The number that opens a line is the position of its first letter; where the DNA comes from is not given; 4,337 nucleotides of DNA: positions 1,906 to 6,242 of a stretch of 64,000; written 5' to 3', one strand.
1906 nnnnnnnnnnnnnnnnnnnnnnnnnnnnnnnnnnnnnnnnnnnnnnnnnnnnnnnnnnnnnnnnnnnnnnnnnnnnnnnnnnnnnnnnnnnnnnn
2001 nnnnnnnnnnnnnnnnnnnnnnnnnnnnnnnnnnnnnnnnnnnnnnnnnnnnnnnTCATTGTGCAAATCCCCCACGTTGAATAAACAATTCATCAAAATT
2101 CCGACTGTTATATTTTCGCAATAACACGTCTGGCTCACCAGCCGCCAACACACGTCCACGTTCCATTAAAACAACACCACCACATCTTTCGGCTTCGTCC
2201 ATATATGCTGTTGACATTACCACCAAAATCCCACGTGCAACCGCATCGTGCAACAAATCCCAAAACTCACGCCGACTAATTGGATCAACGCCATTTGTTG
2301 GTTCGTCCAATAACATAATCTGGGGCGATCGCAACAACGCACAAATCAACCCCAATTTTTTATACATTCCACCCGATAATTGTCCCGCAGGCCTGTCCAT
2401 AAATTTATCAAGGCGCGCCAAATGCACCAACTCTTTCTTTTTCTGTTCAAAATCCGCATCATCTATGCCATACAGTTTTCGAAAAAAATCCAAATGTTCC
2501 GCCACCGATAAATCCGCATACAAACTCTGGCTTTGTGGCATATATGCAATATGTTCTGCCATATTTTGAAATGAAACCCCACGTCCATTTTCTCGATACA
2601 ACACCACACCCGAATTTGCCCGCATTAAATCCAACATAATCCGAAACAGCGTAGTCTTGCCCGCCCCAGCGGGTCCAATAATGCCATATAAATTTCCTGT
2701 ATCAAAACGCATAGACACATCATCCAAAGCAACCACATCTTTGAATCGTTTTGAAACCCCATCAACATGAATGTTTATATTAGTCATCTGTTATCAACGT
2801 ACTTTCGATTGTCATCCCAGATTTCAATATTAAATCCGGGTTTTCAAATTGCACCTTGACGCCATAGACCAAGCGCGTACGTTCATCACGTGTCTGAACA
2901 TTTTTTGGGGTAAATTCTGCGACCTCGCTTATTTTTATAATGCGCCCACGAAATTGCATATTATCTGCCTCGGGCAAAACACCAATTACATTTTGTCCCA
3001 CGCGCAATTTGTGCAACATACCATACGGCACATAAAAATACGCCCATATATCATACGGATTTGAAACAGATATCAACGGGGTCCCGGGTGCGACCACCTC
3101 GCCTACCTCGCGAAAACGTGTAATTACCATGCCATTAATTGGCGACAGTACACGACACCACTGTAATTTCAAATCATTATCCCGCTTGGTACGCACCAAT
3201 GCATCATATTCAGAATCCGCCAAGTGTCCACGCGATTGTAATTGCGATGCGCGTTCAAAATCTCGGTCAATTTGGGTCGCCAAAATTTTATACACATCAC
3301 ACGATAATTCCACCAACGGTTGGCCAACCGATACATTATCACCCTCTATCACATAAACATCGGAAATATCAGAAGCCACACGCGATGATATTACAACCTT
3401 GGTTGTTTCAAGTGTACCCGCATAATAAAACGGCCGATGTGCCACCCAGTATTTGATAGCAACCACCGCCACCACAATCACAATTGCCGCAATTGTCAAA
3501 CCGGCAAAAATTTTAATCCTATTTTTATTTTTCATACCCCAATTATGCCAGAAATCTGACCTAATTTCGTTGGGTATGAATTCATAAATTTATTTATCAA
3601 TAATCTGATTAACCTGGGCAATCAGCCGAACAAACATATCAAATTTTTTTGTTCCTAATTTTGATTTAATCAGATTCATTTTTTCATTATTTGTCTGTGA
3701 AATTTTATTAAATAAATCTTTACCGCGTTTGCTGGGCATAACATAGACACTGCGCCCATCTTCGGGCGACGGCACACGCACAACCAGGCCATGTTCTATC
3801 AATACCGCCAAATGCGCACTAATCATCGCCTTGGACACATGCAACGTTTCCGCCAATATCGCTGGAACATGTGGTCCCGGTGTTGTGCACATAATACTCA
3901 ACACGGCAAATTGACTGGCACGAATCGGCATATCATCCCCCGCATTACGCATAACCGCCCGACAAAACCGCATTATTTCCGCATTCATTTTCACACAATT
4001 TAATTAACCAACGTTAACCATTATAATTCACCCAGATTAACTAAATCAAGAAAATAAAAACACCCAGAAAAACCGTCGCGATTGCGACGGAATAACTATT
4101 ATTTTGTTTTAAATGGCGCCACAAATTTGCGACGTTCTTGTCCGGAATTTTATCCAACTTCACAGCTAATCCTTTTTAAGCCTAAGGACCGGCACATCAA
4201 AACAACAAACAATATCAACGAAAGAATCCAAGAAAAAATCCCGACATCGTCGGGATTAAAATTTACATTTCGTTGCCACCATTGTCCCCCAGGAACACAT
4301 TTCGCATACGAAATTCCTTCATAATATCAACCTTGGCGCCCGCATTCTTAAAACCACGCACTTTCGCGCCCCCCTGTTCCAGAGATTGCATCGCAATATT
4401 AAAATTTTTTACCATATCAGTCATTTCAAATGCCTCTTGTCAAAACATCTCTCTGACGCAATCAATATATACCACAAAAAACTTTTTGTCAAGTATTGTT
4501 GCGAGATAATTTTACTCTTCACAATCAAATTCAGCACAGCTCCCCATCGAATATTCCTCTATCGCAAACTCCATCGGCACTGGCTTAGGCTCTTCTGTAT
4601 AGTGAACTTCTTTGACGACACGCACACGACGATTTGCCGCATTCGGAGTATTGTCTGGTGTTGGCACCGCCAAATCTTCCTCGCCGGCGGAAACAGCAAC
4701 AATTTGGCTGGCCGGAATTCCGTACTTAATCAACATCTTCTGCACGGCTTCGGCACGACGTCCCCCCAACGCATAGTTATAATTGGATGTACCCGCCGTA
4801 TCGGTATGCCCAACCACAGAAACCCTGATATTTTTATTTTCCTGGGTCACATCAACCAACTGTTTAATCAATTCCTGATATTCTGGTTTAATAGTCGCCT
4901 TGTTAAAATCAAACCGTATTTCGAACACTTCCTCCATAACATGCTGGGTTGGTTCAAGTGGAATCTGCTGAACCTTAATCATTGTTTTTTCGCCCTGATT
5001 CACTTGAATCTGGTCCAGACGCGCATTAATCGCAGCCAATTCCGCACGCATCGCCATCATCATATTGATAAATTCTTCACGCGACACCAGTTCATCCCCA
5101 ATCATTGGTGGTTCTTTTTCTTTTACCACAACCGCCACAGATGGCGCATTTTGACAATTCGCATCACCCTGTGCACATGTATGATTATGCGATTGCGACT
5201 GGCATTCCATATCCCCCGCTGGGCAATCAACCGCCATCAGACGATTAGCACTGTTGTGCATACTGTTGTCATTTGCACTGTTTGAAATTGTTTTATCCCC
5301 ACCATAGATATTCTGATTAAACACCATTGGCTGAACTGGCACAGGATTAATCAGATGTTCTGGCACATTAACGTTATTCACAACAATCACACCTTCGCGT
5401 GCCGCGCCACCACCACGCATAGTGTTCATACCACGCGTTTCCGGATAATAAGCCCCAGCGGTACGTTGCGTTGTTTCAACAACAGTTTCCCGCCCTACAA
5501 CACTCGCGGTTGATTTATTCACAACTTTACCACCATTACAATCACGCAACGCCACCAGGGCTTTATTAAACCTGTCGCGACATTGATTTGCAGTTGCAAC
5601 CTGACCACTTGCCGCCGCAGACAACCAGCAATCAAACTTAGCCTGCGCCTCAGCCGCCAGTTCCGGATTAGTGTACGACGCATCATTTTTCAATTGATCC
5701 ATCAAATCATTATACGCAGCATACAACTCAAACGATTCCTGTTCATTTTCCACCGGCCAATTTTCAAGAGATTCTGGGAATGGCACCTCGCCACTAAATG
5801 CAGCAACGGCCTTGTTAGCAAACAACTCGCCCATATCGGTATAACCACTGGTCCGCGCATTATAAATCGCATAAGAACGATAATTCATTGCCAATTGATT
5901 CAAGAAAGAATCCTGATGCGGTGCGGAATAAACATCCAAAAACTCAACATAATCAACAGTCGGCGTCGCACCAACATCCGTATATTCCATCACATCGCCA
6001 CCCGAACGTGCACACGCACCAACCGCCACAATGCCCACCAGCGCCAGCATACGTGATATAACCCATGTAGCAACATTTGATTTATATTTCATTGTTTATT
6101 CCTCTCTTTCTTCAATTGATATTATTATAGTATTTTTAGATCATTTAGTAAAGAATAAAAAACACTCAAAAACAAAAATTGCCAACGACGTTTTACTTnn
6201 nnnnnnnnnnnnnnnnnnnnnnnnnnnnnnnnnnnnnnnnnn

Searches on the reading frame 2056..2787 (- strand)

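Call 82: search_protein_families(library=pfam, proteins=[window:2056-2787:-], max_evalue=0.0001)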
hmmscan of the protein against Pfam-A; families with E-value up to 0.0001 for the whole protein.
window:2056-2787:- (243 aa): 2 families
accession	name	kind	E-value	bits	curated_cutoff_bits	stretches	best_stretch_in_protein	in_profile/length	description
PF00005.33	ABC_tran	-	6.1e-26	92.1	25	1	21-165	1-137/137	ABC transporter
PF13304.12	AAA_21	-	1e-10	42.6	27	1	103-193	175-297/304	AAA domain, putative AbiEii toxin, Type IV TA system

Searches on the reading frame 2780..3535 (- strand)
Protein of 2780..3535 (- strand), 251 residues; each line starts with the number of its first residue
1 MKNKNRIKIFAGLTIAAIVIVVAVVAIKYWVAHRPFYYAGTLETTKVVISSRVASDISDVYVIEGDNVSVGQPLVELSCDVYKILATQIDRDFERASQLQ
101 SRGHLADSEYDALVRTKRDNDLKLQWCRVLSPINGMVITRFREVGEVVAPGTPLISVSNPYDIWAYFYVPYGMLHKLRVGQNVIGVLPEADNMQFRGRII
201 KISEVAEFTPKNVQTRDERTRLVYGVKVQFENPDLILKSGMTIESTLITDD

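Call 82: search_protein_families(library=pfam, proteins=[window:2780-3535:-], max_evalue=0.0001)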
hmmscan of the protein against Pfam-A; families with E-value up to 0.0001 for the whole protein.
window:2780-3535:- (251 aa): 2 families
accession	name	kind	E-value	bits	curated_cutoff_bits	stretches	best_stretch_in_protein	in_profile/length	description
PF16576.10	HlyD_D23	-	3.9e-16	59.4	30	1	43-242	16-213/214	Barrel-sandwich domain of CusB or HlyD membrane-fusion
PF13437.12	HlyD_3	-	3.9e-12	47.3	22.2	1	129-238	2-104/106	HlyD family secretion protein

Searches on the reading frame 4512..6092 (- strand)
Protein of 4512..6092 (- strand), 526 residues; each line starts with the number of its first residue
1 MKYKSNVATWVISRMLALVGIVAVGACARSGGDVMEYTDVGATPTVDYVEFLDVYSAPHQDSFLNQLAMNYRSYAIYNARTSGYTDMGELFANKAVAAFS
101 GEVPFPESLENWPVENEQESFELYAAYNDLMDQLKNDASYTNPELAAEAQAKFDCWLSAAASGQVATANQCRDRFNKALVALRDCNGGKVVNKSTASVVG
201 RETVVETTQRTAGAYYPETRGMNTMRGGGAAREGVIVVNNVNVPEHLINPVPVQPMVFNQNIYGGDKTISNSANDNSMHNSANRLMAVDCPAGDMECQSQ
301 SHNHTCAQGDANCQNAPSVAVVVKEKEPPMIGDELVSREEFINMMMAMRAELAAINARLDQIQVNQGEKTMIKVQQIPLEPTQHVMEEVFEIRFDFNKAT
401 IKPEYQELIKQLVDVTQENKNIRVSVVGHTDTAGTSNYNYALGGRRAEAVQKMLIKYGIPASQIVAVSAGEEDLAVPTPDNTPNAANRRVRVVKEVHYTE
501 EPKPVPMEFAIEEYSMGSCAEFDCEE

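Call 50: search_protein_families(library=pfam, proteins=[window:4512-6092:-], max_evalue=0.001)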
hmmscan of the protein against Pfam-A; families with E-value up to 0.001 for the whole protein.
window:4512-6092:- (526 aa): 1 family
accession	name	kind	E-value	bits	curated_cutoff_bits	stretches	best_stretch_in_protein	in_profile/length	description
PF00691.25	OmpA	-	3.7e-20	72.5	27.2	1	393-488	1-98/98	OmpA family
